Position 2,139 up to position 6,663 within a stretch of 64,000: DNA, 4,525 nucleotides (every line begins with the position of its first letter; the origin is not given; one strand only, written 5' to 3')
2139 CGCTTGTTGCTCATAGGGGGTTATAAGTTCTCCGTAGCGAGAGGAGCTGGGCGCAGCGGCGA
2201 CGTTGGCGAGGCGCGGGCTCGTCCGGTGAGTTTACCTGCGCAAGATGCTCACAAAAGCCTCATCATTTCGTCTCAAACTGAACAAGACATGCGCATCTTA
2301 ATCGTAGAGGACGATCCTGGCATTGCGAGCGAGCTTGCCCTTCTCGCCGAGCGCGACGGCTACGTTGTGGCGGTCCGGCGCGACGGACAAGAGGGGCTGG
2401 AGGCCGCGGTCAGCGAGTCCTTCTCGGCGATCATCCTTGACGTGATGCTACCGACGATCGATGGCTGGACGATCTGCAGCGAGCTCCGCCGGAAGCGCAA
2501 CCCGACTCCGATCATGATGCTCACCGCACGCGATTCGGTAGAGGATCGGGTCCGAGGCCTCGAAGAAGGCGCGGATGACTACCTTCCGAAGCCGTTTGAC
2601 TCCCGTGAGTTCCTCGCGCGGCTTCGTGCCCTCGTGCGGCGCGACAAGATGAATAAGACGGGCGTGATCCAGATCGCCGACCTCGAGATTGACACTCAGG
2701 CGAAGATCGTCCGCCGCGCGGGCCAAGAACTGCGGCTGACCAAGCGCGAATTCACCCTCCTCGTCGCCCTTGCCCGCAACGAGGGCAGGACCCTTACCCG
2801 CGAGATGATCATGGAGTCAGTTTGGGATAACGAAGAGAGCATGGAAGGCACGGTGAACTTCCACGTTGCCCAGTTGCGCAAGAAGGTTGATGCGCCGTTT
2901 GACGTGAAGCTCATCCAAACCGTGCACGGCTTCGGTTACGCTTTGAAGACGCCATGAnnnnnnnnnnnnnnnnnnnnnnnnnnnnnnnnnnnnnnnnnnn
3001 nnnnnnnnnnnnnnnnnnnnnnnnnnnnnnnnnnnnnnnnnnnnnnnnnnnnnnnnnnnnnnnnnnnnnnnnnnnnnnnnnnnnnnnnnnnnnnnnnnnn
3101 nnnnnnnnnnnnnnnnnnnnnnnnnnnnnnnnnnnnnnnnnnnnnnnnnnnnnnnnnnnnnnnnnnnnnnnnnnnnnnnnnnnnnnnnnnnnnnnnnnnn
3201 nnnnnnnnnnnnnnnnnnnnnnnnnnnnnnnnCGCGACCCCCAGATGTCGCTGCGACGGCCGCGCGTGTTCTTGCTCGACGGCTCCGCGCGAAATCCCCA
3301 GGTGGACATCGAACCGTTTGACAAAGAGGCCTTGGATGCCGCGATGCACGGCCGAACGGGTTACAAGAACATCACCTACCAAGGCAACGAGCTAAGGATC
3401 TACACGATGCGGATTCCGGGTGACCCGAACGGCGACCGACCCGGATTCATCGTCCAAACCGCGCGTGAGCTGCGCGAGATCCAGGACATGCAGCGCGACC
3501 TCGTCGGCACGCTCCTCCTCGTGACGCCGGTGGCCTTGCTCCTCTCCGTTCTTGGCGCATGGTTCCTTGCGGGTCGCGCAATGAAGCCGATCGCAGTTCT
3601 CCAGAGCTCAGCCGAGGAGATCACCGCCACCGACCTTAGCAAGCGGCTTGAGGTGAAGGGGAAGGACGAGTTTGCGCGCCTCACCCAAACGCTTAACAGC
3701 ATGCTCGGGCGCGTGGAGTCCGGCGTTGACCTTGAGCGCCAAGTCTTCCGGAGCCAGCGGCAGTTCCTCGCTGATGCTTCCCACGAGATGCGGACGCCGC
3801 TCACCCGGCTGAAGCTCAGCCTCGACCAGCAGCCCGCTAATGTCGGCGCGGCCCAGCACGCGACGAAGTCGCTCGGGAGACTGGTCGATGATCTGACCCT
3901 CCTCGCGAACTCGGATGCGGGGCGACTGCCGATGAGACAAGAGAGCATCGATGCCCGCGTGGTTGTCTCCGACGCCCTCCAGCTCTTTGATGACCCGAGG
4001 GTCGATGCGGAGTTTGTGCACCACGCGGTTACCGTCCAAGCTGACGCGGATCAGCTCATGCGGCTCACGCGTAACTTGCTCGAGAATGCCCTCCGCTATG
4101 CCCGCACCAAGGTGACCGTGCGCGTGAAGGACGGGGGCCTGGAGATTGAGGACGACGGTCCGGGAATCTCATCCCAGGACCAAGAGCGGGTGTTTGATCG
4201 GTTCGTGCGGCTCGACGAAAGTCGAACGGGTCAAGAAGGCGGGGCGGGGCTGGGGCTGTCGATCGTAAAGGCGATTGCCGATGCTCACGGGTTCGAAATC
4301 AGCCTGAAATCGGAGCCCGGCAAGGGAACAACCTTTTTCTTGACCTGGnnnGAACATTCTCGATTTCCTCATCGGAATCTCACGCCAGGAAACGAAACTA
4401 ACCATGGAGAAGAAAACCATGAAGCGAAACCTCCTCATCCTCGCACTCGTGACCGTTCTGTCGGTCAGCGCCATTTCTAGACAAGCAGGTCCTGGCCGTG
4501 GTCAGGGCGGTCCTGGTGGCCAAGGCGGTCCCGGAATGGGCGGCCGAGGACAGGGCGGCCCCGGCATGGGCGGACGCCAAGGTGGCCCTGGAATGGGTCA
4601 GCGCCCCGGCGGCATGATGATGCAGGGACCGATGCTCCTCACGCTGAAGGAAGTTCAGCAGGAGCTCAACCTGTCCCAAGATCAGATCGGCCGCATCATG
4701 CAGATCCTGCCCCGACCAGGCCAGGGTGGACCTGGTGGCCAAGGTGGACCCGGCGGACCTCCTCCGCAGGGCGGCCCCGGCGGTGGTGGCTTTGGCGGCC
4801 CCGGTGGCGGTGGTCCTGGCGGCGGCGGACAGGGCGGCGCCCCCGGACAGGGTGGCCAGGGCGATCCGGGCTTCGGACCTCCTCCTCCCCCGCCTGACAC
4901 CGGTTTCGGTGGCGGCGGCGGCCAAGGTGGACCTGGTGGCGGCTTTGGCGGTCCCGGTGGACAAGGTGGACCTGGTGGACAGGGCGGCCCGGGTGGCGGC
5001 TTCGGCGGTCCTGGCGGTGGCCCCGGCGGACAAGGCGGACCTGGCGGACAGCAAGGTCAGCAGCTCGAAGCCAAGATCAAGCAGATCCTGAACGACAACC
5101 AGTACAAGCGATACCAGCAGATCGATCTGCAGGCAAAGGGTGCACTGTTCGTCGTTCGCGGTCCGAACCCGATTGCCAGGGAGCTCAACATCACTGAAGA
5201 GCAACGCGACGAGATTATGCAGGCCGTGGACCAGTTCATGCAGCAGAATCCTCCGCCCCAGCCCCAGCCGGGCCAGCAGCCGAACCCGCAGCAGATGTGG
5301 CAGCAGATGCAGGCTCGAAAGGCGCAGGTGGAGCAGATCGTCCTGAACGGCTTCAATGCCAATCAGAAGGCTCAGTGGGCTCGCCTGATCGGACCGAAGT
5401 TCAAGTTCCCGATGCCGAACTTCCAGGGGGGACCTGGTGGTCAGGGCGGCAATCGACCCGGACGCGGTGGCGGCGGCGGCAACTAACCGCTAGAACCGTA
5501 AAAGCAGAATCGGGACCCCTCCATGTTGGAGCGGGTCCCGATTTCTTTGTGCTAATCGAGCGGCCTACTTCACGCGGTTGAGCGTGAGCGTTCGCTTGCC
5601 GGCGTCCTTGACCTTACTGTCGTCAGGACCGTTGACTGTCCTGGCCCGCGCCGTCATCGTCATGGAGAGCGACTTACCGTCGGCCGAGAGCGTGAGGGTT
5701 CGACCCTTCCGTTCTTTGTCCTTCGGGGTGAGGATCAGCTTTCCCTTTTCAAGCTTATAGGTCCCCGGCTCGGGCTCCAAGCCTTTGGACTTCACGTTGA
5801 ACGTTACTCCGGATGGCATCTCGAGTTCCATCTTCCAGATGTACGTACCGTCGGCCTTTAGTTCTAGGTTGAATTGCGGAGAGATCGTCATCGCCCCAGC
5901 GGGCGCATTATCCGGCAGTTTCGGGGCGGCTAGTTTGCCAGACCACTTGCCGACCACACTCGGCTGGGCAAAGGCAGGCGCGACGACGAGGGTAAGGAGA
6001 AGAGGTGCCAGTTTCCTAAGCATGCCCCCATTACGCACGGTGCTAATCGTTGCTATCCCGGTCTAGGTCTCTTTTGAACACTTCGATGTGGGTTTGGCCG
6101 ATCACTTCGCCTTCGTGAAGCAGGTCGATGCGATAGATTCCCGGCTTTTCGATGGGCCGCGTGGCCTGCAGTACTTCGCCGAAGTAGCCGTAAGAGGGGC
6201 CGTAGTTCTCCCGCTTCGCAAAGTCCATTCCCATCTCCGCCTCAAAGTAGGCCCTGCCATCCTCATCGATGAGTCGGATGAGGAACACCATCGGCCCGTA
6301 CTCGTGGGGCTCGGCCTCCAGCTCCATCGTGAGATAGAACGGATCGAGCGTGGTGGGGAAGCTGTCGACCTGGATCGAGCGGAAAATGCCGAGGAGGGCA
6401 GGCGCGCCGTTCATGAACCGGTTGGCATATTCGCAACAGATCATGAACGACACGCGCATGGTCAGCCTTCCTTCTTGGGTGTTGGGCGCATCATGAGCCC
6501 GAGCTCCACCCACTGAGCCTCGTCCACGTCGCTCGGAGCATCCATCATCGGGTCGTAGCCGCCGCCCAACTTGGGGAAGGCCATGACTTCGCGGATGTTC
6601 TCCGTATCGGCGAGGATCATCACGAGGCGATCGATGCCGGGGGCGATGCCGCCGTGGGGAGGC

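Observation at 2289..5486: Envelope-stress-like two-component system whose sensor loop and downstream LTXXQ protein share Gly-Pro-Gln repeats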

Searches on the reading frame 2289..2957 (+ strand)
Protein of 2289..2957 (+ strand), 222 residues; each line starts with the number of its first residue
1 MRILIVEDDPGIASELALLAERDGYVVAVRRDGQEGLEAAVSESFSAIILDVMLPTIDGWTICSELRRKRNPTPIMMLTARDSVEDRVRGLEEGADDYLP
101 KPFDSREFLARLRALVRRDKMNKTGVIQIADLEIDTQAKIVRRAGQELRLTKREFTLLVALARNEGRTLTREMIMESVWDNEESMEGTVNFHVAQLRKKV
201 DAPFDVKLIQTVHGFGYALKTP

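Call 4: search_protein_families(library=pfam, proteins=[window:2289-2957:+], max_evalue=1)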
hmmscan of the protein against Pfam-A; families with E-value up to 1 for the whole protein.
window:2289-2957:+ (222 aa): 4 families
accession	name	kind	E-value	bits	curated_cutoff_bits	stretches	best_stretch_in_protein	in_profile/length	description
PF00072.30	Response_reg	-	2.4e-28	99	30.2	1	3-112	1-110/111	Response regulator receiver domain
PF00486.34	Trans_reg_C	-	2.4e-23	82.4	26.2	1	145-219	1-77/77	Transcriptional regulatory protein, C terminal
PF14840.11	DNA_pol3_delt_C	-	0.16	12.7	27.3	1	148-198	34-87/125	Processivity clamp loader gamma complex DNA pol III C-term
PF00196.25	GerE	-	0.23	11.5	23.5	0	186-210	31-55/57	Bacterial regulatory proteins, luxR family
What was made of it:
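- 2289..2957 (+): OmpR/PhoB-family response regulator, 222 aa. Response_reg 99 bits and Trans_reg_C 82 bits (call 4).
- Checked: Regulator 2289-2957 (+) has Response_reg (E 2.4e-28) and Trans_reg_C (E 2.4e-23) (call 4).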

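Call 5: search_protein_families(library=ncbifam, proteins=[window:2289-2957:+], max_evalue=1)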
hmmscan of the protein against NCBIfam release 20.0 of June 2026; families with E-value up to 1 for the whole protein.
window:2289-2957:+ (222 aa): 106 families (the best 25 are shown)
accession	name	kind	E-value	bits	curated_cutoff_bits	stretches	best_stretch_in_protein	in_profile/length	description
TIGR01387.1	cztR_silR_copR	subfamily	7.6e-66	221.9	279.2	1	3-219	1-218/218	heavy metal response regulator transcription factor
NF040689.1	MtrAB_MtrA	equivalog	3.5e-59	199.8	300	1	3-218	1-217/219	MtrAB system response regulator MtrA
NF008567.0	PRK11517.1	equivalog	9.8e-58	195.1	353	1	1-220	1-219/223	response regulator transcription factor HprR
NF045944.1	ResRegRpaBCyano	equivalog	8.5e-54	182.3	330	1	4-220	1-228/229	response regulator transcription factor RpaB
NF041734.1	resp_reg_RppA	equivalog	2.2e-53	181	250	1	1-220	1-228/229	two-component system response regulator RppA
NF041733.1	resp_reg_CseB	equivalog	1.1e-52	178.7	350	1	2-220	2-227/228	two-component system response regulator CseB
NF008296.0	PRK11083.1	equivalog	6.2e-52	176.3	273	1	2-220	5-226/228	two-component system response regulator CreB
NF007346.1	PRK09836.1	equivalog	1.1e-51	175.9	420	1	1-222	1-224/227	copper/silver response regulator transcription factor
NF053854.1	RespRegPhoBBctds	equivalog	9.6e-51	172.3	270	1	3-219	1-224/225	two-component system response regulator PhoB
NF007928.2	PRK10643.1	equivalog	1.4e-50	171.9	330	1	1-219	1-216/216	two-component system response regulator PmrA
TIGR02154.1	PhoB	equivalog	1.5e-50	171.6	296.2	1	2-219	4-225/226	phosphate regulon transcriptional regulator PhoB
NF040534.1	resp_reg_YycF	equivalog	7.1e-49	166.2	340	1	2-221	2-229/231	response regulator YycF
NF045991.1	RespRegCtrARhodob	equivalog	9.3e-48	162.9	350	1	1-222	1-224/224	response regulator transcription factor CtrA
NF007663.1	PRK10336.1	equivalog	8.4e-47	159.7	345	1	1-219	1-216/219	quorum sensing response regulator transcription factor QseB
NF007005.1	PRK09468.1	equivalog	2.2e-46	158.2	331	1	2-218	5-230/237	osmolarity response regulator transcription factor OmpR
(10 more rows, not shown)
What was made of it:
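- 2289..2957 (+): CpxR scores 135 against 341 (call 5).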

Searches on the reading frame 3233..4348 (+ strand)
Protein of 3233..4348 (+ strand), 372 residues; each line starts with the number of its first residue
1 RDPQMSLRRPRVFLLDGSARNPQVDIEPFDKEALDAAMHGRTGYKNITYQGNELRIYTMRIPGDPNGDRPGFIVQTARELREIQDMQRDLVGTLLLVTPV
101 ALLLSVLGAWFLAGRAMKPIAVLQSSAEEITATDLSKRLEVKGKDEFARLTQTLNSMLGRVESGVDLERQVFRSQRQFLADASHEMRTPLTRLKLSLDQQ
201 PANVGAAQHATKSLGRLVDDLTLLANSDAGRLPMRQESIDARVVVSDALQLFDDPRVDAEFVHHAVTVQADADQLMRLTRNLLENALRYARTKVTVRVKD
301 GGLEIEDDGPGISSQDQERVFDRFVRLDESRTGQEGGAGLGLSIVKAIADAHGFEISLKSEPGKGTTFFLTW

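Call 66: find_related_loci(query=window:3233-4348:+, collection=metagenome_contigs, flank=4000)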
Query window:3233-4348:+ (372 aa) in metagenome_contigs; peptide patterns used: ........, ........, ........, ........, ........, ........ (x = any residue, [..] = any of these).
150 stretches matched a pattern; 32 encode a relative of the query (tblastn E <= 1e-3); 32 distinct loci.
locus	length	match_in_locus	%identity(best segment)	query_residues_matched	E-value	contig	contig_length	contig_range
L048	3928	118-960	34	104-370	8e-39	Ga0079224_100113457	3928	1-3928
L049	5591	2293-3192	34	95-371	3e-37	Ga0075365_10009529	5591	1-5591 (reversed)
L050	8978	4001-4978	29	61-372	5e-30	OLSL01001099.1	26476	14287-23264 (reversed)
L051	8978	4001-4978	29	61-372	8e-29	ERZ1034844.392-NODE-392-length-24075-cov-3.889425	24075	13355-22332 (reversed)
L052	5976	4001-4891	27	97-370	9e-28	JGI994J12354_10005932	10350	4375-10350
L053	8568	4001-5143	26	11-372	5e-27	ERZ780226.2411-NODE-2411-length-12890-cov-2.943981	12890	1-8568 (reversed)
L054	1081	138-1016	28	86-367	9e-28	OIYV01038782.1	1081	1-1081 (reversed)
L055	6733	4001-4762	30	134-372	1e-26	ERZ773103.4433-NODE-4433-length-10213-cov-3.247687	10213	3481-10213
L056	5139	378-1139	30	134-372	7e-27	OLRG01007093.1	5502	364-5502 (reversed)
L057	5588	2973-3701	31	157-372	2e-23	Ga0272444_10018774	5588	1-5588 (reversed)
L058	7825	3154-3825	30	168-368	1e-21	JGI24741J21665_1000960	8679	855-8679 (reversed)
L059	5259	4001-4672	29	168-368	4e-21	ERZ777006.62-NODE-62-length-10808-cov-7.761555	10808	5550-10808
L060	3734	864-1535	28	168-368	2e-20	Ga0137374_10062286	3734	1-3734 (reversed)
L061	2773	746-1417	28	168-368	2e-20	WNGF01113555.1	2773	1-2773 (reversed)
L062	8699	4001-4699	31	160-371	3e-20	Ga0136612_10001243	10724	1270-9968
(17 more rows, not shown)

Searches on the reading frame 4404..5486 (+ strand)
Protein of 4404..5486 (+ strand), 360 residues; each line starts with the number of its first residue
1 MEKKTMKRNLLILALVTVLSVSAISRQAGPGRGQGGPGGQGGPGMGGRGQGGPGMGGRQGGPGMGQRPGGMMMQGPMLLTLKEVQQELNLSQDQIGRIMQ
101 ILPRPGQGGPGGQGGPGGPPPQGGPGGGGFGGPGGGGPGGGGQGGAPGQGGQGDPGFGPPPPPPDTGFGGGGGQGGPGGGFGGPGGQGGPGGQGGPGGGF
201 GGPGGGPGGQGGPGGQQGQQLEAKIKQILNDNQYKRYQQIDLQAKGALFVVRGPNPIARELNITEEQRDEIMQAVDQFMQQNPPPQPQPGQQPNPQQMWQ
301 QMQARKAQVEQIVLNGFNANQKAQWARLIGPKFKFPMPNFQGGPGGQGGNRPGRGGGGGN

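Call 4: search_protein_families(library=pfam, proteins=[window:4404-5486:+], max_evalue=1)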
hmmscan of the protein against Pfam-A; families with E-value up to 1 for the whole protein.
window:4404-5486:+ (360 aa): 2 families
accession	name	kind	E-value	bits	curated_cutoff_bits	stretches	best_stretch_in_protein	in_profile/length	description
PF10078.15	DUF2316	-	0.12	13.1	26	0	79-101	24-46/89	Uncharacterized protein conserved in bacteria (DUF2316)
PF13542.12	HTH_Tnp_ISL3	-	0.25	11.3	27.4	0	80-100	28-48/51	Helix-turn-helix domain of transposase family ISL3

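Call 5: search_protein_families(library=ncbifam, proteins=[window:4404-5486:+], max_evalue=1)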
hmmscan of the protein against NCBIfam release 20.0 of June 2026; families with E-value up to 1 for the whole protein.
window:4404-5486:+ (360 aa): 0 families

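Call 10: find_encoding_contigs(protein=window:4404-5486:+, flank=6000, max_places=6)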
Protein window:4404-5486:+ (360 aa): no gene with exactly this product is on record in the collection.

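Call 32: search_protein_families(library=pfam, alignment_id=A3, max_evalue=0.01)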
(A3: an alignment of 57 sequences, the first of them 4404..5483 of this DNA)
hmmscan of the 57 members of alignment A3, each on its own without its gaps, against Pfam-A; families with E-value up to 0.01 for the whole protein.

A. member 1, window:4404-5483:+ (360 aa): 0 families

B. families by the number of members that match (of 57 scanned): 8 families
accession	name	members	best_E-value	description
PF07813.17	LTXXQ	48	8e-11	LTXXQ motif family protein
PF16231.10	DUF4890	7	0.0003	Domain of unknown function (DUF4890)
PF11144.14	DUF2920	2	0.0052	Protein of unknown function (DUF2920)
PF19672.4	DUF6175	1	0.00065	Family of unknown function (DUF6175)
PF10925.13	DUF2680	1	0.0014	Protein of unknown function (DUF2680)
PF20070.4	DUF6466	1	0.0023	Family of unknown function (DUF6466)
PF13801.11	Metal_resist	1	0.0072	Heavy-metal resistance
PF03964.20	Chorion_2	1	0.0073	Chorion family 2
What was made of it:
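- On LTXXQ / Spy-CpxP family (PF07813): 48 of 56 homologues hit LTXXQ at E <= 0.01 (call 32).
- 48 of 56 hit LTXXQ at E <= 0.01 (call 32). One family member hits PF13801 Metal_resist (call 32).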

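Call 39: predict_structure(alignment_id=A3)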
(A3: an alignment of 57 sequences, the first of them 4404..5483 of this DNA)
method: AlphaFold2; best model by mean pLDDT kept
length: 360 residues; sequences in the alignment: 57
mean_pLDDT: 65.9   pTM: 0.58
mean pLDDT of the five models: 65.9, 65.5, 65.1, 64.8, 64.4
residues with pLDDT >= 90: 125; 70-90: 32; 50-70: 36; < 50: 167
segments of 3 or more residues with pLDDT < 50: 9-13, 15-29, 31-42, 44-52, 57-70, 108-120, 126-132, 134-137, 139-146, 149-154, 156-158, 164-195, 197-204, 206-213, 343-358
pLDDT, mean of each block of 10 residues (from residue 1): 51 47 43 40 43 44 40 83 97 98 67 45 47 43 44 47 46 39 37 38 41 69 97 98 95 91 96 96 88 87 94 98 97 89 48 47
secondary structure, 60 per line:
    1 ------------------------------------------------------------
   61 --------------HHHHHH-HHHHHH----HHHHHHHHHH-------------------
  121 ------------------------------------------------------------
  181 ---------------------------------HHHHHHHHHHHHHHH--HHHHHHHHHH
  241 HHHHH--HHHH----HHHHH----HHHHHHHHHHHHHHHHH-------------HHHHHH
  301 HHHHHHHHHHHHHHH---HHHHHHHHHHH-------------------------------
elements in order: H75-80 H82-87 H92-101 H214-228 H231-245 H248-251 H256-260 H265-281 H295-315 H319-329
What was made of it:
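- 4404..5486 (+): Exported LTXXQ-superfamily (Spy/CpxP-like) protein, 360 aa. Order: signal peptide, Gly-rich tract, Met-rich patch plus helix 1, long Gly-rich tract, helical domain, Gly-rich tail. In the AF2 model, helices 75-101 and 214-329 have pLDDT above 90 (call 39).
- On LTXXQ / Spy-CpxP family (PF07813): The AF2 core is all-alpha with pLDDT above 90 (call 39).
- The helical core is confidently predicted (call 39).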

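Call 42: fold_search(model_id=the predicted structure, library=pdb)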
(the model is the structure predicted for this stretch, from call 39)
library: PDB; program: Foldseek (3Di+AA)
matches with E <= 10: 12; with E <= 0.001: 0
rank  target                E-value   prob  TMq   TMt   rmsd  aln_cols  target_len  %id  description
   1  3zg1_D                4.4e+00  0.07  0.12  0.27   9.6       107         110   11  NI-BOUND FORM OF M123A MUTANT OF CUPRIAVIDUS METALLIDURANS CH34 CNRXS (released 2013-10-23)
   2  3epv_A                5.1e+00  0.06  0.13  0.28   9.2       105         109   12  X-ray Structure of the Metal-sensor CnrX in both the Apo- and Copper-bound Forms (released 2008-11-25)
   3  2y3h_D                5.4e+00  0.02  0.09  0.19  14.0       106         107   10  E63Q mutant of Cupriavidus metallidurans CH34 CnrXs (released 2011-03-30)
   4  2y3h_B                5.7e+00  0.05  0.12  0.27   9.8       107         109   12  E63Q mutant of Cupriavidus metallidurans CH34 CnrXs (released 2011-03-30)
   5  2y39                  6.1e+00  0.06  0.12  0.28   9.4       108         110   11  Ni-bound form of Cupriavidus metallidurans CH34 CnrXs (released 2011-03-30)
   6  2y3h_C                6.4e+00  0.04  0.11  0.25   9.9       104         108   12  E63Q mutant of Cupriavidus metallidurans CH34 CnrXs (released 2011-03-30)
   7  8i8b_A                6.4e+00  0.02  0.10  0.16  19.1       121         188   19  Outer shell and inner layer structures of Autographa californica multiple nucleopolyhedrovirus (AcMNPV) (released 2023-12-13)
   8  5ihf_A                6.8e+00  0.20  0.16  0.49   6.0        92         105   13  Salmonella Typhimurium VirG-like (STV) protein (released 2017-03-08)
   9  4wwb                  7.2e+00  0.05  0.12  0.28   9.4       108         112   11  High-resolution structure of the Ni-bound form of the Y135F mutant of C. metallidurans CnrXs (released 2015-02-11)
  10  7t14_C                8.0e+00  0.04  0.12  0.18   9.7       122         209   16  Hexameric SIVmac CA (released 2022-10-19)
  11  6bie_A                9.0e+00  0.07  0.12  0.33   7.8        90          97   13  MISREADING CHAPERONE-SUBSTRATE COMPLEXES FROM RANDOM NOISE (released 2018-10-17)
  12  2y3b                  9.0e+00  0.02  0.10  0.22  11.1       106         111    8  Co-bound form of Cupriavidus metallidurans CH34 CnrXs (released 2011-03-30)
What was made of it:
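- Tried and rejected: Foldseek against the PDB: nothing significant (call 42).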

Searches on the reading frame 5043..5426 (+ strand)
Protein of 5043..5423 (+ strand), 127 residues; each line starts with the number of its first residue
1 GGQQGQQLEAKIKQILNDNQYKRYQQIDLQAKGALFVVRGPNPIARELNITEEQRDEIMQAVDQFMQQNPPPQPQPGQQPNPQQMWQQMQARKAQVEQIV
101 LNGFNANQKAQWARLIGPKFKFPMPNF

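Call 9: find_homologous_proteins(query=window:5061-5426:+, max_evalue=0.01)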
Query seq(122 aa): 2 candidates shared short words with the query, none scored E <= 0.01.
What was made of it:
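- Tried and rejected: Word-index search with the partner's C-terminal domain alone: no hits (call 9).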

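Call 75: search_protein_representatives(protein=window:5043-5423:+)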
Query: 127 residues. Proteins with E-value up to 0.001 (for the whole library): 385; up to 1e-10: 33; up to 1e-30: 0. The best 150 are listed.
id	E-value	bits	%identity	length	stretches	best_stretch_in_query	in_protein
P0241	5.3e-29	117.6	97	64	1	66-127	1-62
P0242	1.9e-17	80.3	44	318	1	4-122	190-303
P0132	3.1e-16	76.3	42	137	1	8-125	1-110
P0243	4.7e-15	72.5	41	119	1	6-122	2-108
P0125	7.3e-15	71.9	34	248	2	7-123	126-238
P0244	8.3e-15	71.7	36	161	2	8-125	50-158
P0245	8.4e-15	71.7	38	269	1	5-125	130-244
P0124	4.8e-14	69.3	35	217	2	4-125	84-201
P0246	1.2e-13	68.0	38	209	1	5-125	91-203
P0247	1.6e-13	67.6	38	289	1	6-126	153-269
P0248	2.1e-13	67.2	40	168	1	7-123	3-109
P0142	2.4e-13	67.0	40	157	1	8-123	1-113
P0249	3.5e-13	66.5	40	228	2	6-124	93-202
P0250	7.9e-13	65.4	37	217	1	4-123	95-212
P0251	8.7e-13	65.2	44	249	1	1-123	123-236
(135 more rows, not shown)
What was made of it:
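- On LTXXQ / Spy-CpxP family (PF07813): There are 385 representatives at E <= 1e-3 (call 75).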

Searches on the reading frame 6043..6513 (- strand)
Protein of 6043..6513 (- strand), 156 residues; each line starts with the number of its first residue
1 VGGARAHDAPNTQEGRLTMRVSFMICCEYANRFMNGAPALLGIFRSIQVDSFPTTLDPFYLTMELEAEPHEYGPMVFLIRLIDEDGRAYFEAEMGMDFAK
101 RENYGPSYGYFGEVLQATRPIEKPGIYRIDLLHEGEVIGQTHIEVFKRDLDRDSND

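Call 38: search_protein_families(library=pfam, proteins=[window:6043-6513:-], max_evalue=0.001)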
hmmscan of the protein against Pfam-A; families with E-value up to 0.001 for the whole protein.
window:6043-6513:- (156 aa): 1 family
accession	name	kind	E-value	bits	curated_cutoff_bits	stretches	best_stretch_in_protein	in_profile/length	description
PF22091.2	DUF6941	-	1.3e-16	61.6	27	1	23-145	2-124/125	Family of unknown function (DUF6941)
